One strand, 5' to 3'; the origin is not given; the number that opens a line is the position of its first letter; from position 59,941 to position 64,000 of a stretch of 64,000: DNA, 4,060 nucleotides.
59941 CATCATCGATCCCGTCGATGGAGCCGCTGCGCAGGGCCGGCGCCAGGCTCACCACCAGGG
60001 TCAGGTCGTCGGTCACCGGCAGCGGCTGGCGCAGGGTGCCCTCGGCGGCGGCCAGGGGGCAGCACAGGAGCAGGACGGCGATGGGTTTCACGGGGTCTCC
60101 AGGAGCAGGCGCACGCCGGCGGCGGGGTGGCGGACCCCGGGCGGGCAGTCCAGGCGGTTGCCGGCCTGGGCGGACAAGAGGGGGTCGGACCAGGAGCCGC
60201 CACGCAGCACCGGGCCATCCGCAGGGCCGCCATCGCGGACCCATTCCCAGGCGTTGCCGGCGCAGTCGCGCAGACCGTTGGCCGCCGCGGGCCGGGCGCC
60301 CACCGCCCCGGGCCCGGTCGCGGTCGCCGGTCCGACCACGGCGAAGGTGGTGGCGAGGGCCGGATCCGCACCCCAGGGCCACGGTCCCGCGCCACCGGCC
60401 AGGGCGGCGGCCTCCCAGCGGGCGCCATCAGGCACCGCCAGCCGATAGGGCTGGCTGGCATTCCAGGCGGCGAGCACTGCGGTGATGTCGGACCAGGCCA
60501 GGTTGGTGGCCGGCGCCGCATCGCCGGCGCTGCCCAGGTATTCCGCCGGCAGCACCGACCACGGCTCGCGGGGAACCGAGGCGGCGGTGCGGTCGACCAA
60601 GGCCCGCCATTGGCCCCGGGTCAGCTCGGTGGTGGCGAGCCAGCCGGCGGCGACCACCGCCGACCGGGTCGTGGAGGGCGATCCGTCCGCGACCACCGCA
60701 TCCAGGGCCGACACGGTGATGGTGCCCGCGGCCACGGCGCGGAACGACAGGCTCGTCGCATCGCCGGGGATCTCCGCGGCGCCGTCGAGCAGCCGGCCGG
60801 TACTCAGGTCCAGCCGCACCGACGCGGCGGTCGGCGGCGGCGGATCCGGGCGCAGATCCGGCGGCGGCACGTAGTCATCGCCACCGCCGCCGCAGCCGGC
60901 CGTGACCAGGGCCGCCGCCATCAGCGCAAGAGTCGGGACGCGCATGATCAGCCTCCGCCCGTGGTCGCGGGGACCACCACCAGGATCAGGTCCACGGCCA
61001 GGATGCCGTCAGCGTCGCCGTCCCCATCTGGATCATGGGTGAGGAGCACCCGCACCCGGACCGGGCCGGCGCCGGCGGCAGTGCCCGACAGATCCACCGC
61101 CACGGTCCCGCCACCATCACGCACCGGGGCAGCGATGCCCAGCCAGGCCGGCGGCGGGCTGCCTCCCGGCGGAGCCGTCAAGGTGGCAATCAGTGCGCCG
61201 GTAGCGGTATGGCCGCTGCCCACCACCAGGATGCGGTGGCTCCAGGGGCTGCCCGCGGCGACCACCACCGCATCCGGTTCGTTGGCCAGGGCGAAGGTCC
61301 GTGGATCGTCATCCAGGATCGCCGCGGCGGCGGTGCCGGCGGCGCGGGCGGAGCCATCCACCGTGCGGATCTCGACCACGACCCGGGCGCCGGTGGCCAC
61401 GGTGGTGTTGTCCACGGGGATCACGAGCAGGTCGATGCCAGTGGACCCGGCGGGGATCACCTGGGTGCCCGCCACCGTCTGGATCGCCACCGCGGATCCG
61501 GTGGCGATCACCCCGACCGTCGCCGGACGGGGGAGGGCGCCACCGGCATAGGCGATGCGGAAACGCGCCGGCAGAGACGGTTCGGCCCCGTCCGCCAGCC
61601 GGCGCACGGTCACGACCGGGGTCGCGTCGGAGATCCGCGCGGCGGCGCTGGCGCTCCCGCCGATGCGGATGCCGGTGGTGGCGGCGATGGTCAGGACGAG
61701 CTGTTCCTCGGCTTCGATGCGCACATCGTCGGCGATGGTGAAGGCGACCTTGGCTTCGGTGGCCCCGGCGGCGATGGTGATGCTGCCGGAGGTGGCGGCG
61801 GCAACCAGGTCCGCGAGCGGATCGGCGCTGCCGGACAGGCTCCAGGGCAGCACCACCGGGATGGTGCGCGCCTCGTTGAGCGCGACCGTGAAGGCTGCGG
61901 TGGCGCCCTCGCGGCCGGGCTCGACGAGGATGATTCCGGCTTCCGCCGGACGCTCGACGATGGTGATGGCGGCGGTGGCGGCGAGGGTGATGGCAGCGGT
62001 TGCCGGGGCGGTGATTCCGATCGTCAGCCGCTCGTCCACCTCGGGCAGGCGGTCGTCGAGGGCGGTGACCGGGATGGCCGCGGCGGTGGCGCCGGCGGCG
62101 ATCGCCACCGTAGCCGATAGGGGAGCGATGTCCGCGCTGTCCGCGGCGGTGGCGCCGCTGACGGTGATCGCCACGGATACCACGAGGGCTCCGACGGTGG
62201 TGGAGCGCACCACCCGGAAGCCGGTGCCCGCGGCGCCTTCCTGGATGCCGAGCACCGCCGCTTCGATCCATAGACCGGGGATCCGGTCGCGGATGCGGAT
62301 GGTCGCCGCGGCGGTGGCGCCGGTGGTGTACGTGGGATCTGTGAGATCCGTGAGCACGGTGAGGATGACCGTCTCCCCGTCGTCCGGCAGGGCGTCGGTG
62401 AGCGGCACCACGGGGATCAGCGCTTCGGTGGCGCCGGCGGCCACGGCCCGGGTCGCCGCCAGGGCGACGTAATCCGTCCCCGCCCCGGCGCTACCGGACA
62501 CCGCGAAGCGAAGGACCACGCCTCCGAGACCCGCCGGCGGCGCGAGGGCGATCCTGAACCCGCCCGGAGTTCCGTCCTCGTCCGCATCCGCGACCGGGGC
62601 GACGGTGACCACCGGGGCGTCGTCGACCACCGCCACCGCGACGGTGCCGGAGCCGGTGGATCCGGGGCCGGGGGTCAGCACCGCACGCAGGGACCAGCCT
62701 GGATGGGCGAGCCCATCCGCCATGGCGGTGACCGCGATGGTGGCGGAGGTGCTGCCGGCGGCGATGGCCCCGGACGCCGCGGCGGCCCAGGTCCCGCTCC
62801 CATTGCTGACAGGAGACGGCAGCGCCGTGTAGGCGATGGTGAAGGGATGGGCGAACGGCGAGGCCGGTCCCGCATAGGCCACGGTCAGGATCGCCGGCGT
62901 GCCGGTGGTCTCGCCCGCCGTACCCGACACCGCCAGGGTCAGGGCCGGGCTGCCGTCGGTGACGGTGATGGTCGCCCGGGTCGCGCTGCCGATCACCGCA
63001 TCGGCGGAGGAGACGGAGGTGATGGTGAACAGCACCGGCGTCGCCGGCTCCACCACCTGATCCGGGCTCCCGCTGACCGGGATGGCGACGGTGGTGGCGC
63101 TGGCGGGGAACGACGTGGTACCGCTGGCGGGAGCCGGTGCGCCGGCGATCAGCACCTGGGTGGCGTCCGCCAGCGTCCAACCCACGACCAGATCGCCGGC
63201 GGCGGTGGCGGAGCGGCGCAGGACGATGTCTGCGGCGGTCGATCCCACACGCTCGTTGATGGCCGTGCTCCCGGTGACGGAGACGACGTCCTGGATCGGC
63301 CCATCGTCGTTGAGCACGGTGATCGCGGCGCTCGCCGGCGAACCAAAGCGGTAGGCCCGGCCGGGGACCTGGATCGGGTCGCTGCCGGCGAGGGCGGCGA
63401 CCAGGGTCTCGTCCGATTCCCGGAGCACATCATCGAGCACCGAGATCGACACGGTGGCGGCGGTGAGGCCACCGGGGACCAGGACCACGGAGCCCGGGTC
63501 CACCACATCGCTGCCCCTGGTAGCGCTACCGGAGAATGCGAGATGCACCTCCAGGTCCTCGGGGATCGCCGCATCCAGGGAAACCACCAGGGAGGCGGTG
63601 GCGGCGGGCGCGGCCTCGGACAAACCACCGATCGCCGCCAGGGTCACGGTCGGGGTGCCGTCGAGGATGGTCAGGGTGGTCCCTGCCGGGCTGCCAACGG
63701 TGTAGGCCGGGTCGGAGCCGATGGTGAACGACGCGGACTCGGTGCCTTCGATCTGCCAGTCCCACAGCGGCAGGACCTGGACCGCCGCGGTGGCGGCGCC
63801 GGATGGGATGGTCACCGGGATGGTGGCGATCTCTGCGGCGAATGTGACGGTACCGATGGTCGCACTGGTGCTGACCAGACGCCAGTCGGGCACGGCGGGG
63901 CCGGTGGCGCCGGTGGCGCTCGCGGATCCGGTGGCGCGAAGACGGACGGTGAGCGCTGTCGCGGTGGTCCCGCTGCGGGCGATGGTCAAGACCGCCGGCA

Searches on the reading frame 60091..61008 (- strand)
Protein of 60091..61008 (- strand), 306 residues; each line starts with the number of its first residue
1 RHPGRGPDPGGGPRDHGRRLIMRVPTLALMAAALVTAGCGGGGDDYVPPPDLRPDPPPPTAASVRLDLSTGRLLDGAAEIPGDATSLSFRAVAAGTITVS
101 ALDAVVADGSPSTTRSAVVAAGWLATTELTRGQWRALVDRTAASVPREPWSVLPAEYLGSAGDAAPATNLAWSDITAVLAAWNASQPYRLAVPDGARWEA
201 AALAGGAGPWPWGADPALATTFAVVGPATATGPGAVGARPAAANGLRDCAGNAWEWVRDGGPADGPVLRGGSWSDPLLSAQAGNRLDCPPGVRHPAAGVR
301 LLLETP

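Call 45: search_protein_families(library=pfam, proteins=[window:60091-61008:-], max_evalue=0.0001)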
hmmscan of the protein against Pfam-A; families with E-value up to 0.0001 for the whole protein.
window:60091-61008:- (306 aa): 1 family
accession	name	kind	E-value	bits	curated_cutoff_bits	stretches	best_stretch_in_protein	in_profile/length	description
PF03781.23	FGE-sulfatase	-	1.6e-12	48.1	23.3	1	116-301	31-253/255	Sulfatase-modifying factor enzyme 1-like domain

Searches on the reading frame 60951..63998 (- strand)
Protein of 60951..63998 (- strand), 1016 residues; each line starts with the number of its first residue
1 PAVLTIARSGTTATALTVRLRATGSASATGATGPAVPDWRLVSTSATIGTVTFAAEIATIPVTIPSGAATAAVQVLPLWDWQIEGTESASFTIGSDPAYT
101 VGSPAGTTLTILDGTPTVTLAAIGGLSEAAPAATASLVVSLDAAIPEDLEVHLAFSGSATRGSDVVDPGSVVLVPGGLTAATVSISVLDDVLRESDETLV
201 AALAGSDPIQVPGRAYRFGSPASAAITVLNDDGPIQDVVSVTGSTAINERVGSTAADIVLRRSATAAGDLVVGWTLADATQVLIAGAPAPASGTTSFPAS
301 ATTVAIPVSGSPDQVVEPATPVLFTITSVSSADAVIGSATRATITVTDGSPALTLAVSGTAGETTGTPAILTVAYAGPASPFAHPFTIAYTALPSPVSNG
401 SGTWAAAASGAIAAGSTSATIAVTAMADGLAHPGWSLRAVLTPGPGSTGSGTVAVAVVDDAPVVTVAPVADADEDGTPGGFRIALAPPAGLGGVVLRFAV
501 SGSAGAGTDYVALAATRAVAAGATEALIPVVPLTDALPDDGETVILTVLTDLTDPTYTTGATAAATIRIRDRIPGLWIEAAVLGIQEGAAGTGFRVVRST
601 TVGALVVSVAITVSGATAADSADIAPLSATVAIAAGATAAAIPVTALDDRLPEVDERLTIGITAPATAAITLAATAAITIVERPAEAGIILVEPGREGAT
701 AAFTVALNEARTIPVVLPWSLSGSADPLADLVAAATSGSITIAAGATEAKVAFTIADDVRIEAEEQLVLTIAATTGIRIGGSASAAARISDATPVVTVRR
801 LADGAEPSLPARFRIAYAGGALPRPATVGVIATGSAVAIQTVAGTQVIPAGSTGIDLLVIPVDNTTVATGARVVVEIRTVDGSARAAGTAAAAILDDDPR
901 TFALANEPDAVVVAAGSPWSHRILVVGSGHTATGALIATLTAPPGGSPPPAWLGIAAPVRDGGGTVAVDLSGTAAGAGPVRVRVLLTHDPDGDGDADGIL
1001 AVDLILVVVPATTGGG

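Call 45: search_protein_families(library=pfam, proteins=[window:60951-63998:-], max_evalue=0.0001)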
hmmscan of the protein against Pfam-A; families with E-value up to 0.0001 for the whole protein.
window:60951-63998:- (1016 aa): 1 family
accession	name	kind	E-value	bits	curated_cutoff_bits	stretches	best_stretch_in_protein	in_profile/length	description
PF03160.20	Calx-beta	-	1.5e-19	70.6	27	0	583-682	15-117/119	Calx-beta domain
